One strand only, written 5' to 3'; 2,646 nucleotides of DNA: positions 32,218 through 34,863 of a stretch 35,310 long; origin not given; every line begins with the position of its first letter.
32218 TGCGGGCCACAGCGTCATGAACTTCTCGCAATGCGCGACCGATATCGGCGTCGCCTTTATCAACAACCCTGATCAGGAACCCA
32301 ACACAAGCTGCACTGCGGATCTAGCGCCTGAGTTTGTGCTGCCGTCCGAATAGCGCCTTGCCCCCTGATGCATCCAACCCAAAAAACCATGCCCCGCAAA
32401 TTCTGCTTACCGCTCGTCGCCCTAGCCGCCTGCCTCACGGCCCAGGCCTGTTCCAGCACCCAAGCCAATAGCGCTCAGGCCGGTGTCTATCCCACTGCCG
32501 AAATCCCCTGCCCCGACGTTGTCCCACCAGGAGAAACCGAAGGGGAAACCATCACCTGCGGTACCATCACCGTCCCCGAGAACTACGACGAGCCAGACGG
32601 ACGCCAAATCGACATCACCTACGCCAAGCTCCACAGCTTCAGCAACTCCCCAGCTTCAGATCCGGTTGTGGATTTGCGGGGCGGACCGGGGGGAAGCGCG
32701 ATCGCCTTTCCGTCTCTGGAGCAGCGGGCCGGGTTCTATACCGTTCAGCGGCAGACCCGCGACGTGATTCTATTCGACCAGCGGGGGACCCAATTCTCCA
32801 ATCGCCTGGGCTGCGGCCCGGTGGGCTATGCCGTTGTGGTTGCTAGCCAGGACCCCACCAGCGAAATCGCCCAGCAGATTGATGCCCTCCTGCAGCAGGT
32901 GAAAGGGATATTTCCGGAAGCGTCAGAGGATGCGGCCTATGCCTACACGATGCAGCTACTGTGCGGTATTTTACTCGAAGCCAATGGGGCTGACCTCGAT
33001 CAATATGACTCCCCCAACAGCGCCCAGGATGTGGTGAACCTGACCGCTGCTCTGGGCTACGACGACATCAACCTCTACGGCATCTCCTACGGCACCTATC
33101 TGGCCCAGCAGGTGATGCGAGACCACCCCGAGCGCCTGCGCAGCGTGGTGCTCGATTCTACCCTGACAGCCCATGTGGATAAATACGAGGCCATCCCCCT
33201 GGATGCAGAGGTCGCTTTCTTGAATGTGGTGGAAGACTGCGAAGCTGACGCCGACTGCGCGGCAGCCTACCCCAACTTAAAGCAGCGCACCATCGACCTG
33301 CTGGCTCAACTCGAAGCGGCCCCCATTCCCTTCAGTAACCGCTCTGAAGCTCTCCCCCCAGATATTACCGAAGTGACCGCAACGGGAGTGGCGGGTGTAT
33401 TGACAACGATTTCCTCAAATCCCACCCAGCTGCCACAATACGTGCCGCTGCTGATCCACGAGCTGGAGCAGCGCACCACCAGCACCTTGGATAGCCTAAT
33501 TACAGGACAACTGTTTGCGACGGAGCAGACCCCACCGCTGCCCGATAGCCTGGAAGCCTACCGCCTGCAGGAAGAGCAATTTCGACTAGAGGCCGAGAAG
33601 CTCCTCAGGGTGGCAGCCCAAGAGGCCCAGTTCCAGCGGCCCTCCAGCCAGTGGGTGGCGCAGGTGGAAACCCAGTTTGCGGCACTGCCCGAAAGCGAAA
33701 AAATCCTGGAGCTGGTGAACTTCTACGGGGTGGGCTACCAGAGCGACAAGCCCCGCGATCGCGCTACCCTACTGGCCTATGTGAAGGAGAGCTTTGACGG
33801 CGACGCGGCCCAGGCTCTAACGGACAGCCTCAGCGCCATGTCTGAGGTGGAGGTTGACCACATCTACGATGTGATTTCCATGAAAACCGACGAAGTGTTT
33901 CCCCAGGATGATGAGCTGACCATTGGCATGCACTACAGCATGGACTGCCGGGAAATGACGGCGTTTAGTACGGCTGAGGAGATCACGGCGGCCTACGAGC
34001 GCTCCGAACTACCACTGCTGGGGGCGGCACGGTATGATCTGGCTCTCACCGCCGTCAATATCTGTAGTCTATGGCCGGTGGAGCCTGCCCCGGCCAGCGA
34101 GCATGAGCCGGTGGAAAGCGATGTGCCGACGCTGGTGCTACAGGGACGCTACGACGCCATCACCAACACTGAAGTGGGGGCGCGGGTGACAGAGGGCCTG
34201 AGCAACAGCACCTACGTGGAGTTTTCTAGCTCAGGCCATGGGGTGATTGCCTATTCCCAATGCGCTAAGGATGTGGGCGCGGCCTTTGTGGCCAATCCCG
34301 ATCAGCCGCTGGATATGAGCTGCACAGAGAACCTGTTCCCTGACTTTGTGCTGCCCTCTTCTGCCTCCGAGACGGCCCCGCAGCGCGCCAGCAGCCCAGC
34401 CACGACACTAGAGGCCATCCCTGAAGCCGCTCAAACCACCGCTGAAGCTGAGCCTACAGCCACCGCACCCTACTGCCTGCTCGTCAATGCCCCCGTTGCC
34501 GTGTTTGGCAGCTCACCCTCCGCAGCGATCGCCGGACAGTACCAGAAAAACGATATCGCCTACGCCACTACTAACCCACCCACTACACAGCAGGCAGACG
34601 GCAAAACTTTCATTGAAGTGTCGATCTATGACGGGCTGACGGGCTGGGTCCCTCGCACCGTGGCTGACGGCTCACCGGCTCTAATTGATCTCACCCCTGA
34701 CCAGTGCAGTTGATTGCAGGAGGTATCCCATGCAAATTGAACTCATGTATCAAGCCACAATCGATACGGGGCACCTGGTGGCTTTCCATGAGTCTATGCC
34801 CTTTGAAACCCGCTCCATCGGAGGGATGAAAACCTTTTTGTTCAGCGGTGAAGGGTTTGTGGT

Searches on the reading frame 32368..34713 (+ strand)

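Call 20: search_protein_families(library=pfam, proteins=[window:32368-34713:+], max_evalue=0.001)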
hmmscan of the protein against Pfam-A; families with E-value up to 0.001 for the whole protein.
window:32368-34713:+ (781 aa): 2 families
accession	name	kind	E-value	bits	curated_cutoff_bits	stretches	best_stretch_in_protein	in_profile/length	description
PF00561.26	Abhydrolase_1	-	2.8e-16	60.4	25.8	1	99-269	2-103/245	alpha/beta hydrolase fold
PF08386.16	Abhydrolase_4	-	4.9e-15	55.9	21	1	562-652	11-103/103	TAP-like protein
